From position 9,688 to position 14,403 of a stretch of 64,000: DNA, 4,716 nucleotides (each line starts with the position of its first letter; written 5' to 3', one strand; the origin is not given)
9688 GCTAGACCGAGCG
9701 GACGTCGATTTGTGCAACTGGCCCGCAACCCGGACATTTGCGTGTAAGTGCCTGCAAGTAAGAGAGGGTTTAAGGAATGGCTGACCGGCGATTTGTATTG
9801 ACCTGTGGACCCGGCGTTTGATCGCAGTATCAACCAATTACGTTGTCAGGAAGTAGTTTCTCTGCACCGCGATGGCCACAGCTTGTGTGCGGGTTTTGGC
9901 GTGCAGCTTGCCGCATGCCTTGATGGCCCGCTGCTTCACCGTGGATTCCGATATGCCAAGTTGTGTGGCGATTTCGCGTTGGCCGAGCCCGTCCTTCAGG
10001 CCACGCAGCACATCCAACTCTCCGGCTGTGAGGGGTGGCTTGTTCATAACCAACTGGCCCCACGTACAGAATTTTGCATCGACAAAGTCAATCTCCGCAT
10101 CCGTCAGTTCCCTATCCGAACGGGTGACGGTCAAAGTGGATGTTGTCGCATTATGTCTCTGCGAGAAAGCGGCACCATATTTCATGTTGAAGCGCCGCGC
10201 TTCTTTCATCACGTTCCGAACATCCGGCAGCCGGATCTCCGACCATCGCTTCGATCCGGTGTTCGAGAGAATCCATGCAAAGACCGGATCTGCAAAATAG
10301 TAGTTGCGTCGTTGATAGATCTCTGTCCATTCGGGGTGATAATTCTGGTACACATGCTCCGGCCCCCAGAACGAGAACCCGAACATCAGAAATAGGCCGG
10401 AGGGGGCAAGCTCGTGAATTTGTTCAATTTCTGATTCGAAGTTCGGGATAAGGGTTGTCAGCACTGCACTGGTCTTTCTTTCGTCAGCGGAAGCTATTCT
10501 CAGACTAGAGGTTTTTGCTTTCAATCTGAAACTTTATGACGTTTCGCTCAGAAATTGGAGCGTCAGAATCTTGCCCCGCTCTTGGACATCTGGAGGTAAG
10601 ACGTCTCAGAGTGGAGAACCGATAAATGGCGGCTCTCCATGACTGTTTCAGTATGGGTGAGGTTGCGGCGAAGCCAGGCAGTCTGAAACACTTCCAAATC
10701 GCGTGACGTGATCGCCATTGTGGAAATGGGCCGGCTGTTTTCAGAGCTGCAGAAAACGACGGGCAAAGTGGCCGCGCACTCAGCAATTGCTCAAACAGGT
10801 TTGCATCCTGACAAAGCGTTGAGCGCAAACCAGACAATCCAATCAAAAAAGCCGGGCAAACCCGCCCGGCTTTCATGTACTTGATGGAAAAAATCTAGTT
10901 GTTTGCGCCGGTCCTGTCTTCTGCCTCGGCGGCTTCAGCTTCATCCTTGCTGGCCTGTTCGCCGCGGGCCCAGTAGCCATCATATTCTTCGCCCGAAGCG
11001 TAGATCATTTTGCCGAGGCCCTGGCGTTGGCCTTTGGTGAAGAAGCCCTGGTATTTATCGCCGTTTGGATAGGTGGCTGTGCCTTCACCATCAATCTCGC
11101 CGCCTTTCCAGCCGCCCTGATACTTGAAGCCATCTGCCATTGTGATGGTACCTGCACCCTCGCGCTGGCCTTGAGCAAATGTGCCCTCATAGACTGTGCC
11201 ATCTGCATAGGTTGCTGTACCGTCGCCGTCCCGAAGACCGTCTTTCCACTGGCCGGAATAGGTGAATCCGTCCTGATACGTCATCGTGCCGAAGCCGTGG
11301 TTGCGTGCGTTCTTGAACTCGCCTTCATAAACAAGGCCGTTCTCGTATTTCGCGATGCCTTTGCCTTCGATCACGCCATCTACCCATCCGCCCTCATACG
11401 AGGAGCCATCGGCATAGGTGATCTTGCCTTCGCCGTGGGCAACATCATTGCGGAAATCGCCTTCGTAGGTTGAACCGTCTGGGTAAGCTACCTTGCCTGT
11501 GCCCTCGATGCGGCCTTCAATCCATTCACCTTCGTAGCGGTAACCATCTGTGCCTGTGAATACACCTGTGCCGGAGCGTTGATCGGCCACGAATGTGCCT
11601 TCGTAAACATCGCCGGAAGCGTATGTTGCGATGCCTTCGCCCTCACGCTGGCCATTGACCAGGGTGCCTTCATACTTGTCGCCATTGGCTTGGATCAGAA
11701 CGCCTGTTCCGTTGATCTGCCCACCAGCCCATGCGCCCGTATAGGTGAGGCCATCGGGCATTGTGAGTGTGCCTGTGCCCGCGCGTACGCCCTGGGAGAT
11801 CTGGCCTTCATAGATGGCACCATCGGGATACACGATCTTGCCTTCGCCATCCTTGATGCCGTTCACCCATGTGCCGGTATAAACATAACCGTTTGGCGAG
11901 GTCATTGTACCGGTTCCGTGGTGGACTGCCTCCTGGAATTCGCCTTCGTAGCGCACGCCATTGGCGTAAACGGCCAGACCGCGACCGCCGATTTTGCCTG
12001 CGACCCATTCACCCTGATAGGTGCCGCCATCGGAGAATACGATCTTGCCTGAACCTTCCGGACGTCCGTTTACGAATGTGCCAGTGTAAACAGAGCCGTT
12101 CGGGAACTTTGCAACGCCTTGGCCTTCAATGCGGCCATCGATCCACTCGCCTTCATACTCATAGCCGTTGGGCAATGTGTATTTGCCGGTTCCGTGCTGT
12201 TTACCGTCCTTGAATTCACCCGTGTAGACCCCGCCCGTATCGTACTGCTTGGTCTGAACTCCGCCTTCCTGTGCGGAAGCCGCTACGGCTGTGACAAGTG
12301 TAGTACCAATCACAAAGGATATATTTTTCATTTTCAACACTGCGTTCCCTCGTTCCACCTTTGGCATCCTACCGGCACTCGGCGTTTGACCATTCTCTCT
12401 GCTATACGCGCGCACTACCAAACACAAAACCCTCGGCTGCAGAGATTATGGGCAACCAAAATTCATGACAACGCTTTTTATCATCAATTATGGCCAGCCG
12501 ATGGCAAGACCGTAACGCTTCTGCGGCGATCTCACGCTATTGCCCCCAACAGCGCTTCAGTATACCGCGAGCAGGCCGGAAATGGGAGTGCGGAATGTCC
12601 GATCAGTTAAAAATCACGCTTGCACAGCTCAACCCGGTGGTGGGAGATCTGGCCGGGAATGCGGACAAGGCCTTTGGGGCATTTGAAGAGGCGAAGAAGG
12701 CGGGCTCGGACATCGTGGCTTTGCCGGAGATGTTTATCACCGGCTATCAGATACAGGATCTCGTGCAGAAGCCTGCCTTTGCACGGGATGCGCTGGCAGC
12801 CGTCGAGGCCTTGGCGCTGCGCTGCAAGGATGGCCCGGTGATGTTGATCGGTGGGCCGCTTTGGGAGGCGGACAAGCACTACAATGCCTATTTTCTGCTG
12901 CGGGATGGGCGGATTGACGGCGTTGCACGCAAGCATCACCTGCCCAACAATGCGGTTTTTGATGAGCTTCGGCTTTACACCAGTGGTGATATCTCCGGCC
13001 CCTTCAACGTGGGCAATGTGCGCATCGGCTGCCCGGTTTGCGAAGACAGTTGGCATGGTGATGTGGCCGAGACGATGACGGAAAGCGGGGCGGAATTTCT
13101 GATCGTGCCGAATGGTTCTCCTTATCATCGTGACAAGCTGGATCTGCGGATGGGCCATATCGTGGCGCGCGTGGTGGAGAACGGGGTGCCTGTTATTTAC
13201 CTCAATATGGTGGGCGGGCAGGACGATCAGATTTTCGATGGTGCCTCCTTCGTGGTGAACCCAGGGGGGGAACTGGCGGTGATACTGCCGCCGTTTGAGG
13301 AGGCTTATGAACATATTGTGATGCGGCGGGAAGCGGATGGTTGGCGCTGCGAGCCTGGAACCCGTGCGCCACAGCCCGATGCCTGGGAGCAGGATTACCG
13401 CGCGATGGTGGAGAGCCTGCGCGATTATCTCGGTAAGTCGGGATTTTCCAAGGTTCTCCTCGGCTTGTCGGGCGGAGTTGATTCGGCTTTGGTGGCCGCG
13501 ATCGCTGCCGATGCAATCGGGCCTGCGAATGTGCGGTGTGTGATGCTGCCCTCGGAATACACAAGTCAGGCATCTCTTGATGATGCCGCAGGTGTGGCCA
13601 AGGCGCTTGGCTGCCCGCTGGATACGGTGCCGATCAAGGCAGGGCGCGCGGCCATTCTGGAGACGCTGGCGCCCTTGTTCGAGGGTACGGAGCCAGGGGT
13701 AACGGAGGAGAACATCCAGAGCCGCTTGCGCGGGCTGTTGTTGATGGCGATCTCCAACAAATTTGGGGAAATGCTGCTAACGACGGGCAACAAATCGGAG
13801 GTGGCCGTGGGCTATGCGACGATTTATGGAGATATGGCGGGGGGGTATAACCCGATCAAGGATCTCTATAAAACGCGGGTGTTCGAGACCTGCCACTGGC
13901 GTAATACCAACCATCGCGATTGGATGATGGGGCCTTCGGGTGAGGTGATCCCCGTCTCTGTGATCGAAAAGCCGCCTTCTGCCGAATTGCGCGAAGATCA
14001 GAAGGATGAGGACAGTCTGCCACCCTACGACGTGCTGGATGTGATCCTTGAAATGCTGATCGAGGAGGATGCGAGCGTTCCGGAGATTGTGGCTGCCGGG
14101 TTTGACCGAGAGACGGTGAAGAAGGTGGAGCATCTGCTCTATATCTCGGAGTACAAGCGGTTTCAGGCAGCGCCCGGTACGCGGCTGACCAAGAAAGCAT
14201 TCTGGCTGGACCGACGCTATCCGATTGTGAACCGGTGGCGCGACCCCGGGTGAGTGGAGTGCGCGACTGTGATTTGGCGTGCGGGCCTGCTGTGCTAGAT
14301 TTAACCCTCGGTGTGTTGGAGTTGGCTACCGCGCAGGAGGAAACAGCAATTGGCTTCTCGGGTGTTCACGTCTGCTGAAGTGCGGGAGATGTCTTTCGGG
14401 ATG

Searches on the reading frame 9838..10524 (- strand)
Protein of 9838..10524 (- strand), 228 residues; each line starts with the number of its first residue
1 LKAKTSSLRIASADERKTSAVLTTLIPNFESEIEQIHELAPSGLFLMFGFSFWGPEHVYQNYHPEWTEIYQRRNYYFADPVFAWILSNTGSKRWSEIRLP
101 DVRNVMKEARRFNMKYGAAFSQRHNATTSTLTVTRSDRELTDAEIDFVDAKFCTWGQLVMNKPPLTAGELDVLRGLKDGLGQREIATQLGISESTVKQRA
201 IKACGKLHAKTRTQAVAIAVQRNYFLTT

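Call 5: search_protein_families(library=pfam, proteins=[window:9838-10524:-], max_evalue=0.01)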
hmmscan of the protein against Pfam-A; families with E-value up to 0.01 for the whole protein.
window:9838-10524:- (228 aa): 7 families
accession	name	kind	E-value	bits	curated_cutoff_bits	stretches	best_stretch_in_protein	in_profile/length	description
PF03472.21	Autoind_bind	-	1.3e-15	57.6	23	1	57-150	37-136/149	Autoinducer binding domain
PF00196.25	GerE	-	5.3e-10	39.2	23.5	1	164-219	2-57/57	Bacterial regulatory proteins, luxR family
PF04545.22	Sigma70_r4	-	4.7e-06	26.5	24.1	1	178-207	19-48/50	Sigma-70, region 4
PF08281.18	Sigma70_r4_2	-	1.4e-05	25.1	25.7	1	178-203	25-50/54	Sigma-70, region 4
PF13384.12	HTH_23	-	7.6e-05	22.8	24.6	1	172-203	10-40/50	Homeodomain-like domain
PF13412.12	HTH_24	-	0.0029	17.6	21.9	1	178-199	16-37/48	Winged helix-turn-helix DNA-binding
PF13518.12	HTH_28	-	0.0045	17.5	25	1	172-199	5-31/52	Helix-turn-helix domain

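Call 6: search_protein_families(library=ncbifam, proteins=[window:9838-10524:-], max_evalue=0.01)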
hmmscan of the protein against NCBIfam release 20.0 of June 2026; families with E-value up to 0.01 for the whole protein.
window:9838-10524:- (228 aa): 22 families
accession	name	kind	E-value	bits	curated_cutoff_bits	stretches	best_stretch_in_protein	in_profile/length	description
NF007561.1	PRK10188.1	equivalog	5.7e-09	35.7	350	1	58-219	59-234/240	quorum-sensing transcriptional regulator SdiA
NF007505.1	PRK10100.1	equivalog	8e-08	32.2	250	1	160-219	140-199/204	biofilm master transcriptional regulator CsgD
NF047785.1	respo_reg_MadR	equivalog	2.1e-07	30.5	300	1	161-222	145-206/209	MadR family response regulator transcription factor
TIGR03020.2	EpsA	equivalog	9.1e-07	28.8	170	1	164-220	190-246/247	XrtB/PEP-CTERM-associated transcriptional regulator EpsA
NF007708.0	PRK10403.1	equivalog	5.9e-06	25.9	343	1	165-221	154-210/215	nitrate/nitrite response regulator protein NarP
NF041830.1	RR_TF_ErdR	exception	1.6e-05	24.7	390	1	165-219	151-205/213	response regulator transcription factor ErdR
NF010444.1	PRK13870.1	equivalog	1.8e-05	24.3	250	1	59-223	50-232/234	autoinducer-binding transcriptional regulator TraR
NF007935.0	PRK10651.1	equivalog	2.5e-05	23.6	250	1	165-223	156-214/216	two-component system response regulator NarL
TIGR03541.1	reg_near_HchA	equivalog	2.6e-05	23.8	215.6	1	161-222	168-229/232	PA1136 family autoinducer-binding transcriptional regulator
TIGR02937.1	sigma70-ECF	superfamily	4e-05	23.3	42.9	1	177-208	131-162/165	sigma-70 family RNA polymerase sigma factor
NF047402.1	TransRegVisN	equivalog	4.4e-05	22.9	250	1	165-223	186-244/246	transcriptional regulator VisN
NF052445.1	RespRegMctR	equivalog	0.00014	21.3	300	1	161-222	141-202/205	two-component system response regulator MctR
NF041673.1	transregRamA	equivalog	0.00048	19.3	500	1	161-219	215-273/280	acetate metabolism transcriptional regulator RamA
TIGR02983.1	SigE-fam_strep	subfamily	0.00092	19.1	141.55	1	172-213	120-160/162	SigE family RNA polymerase sigma factor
NF052366.1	photon_PedR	equivalog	0.002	18.3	120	1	165-221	3-59/74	photosynthetic electron transport-dependent transcriptional regulator PedR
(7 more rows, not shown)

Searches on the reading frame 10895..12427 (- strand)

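Call 5: search_protein_families(library=pfam, proteins=[window:10895-12427:-], max_evalue=0.01)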
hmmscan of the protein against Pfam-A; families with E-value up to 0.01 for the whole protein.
window:10895-12427:- (510 aa): 1 family
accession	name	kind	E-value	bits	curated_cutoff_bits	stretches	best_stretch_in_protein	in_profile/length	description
PF02493.26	MORN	-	1.5e-99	320.5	22.5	14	321-342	1-22/23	MORN repeat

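Call 6: search_protein_families(library=ncbifam, proteins=[window:10895-12427:-], max_evalue=0.01)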
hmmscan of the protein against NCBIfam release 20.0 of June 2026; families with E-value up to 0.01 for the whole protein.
window:10895-12427:- (510 aa): 0 families

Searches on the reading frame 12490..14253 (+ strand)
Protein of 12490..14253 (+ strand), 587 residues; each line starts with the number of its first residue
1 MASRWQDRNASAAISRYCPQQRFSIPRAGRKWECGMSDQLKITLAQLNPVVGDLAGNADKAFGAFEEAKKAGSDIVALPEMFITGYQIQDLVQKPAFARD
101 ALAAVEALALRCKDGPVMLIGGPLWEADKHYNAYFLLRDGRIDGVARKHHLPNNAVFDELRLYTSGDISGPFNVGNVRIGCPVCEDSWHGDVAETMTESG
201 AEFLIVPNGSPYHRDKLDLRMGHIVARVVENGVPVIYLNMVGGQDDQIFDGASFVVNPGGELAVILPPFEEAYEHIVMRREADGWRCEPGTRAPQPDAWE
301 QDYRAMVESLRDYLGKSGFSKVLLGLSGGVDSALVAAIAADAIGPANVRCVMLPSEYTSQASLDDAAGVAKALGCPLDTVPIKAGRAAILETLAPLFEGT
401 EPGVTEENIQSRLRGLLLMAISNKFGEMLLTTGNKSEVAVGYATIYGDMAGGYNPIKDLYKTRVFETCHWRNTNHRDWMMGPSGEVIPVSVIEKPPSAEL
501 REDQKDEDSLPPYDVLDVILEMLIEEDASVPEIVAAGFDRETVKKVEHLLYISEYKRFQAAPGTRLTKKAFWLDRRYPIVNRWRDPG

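Call 5: search_protein_families(library=pfam, proteins=[window:12490-14253:+], max_evalue=0.01)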
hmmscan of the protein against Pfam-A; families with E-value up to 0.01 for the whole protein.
window:12490-14253:+ (587 aa): 4 families
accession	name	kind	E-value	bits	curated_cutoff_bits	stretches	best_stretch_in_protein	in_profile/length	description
PF02540.23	NAD_synthase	-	1.8e-69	234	21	1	304-559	3-241/242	NAD synthase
PF00795.27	CN_hydrolase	-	5.3e-30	105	23.2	1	41-271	1-239/256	Carbon-nitrogen hydrolase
PF00733.27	Asn_synthase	-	0.0026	17.9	21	1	322-394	20-92/354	Asparagine synthase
PF03054.22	tRNA_Me_trans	-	0.0059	16.7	20.6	0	321-380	2-70/202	tRNA methyl transferase HUP domain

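Call 6: search_protein_families(library=ncbifam, proteins=[window:12490-14253:+], max_evalue=0.01)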
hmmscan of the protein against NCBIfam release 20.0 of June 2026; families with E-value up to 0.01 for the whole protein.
window:12490-14253:+ (587 aa): 18 families
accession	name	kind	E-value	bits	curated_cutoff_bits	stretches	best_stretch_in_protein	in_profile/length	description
NF010588.0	PRK13981.1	equivalog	7e-232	770.6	479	1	37-585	2-544/546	NAD+ synthase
TIGR00552.1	nadE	equivalog_domain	2.3e-56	190.8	63.65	1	307-571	10-248/251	NAD(+) synthase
NF010587.0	PRK13980.1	equivalog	3.3e-56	190.4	255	1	299-558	11-253/267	NAD+ synthase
NF002730.0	PRK02628.1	equivalog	5.1e-44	150.5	473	2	271-531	311-582/677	NAD(+) synthase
TIGR03381.1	agmatine_aguB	equivalog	3.9e-18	65.8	410.25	1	50-265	10-240/279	N-carbamoylputrescine amidase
NF002048.0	PRK00876.1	subfamily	7.2e-18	64.5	313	2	308-384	29-102/330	NAD(+) synthase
NF040852.1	nitrile_Arch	equivalog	1.9e-11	43.6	500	1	40-263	1-220/262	nitrilase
NF001979.1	PRK00768.1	equivalog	2.8e-11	43.4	250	1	300-467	18-193/266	NAD(+) synthase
TIGR00268.2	TIGR00268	equivalog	1.5e-10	40.8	150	1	319-383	13-77/259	ATP-dependent sacrificial sulfur transferase LarE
NF033621.1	de_GSH_amidase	exception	1.6e-09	37.5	355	1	50-233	9-195/260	deaminated glutathione amidase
TIGR00546.1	lnt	equivalog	7.6e-08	31.9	132.9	1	160-236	299-378/395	apolipoprotein N-acyltransferase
NF007757.0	PRK10438.1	equivalog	1.3e-06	27.9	249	1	39-263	3-217/256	amidohydrolase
NF000848.1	PRK00074.1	equivalog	2.3e-06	26.5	400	1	305-353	202-247/512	glutamine-hydrolyzing GMP synthase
TIGR00884.1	guaA_Cterm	equivalog_domain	0.00054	19.4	338.75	1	307-354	7-50/310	glutamine-hydrolyzing GMP synthase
NF001138.1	PRK00143.1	equivalog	0.00081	18.4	284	1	321-383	1-69/345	tRNA 2-thiouridine(34) synthase MnmA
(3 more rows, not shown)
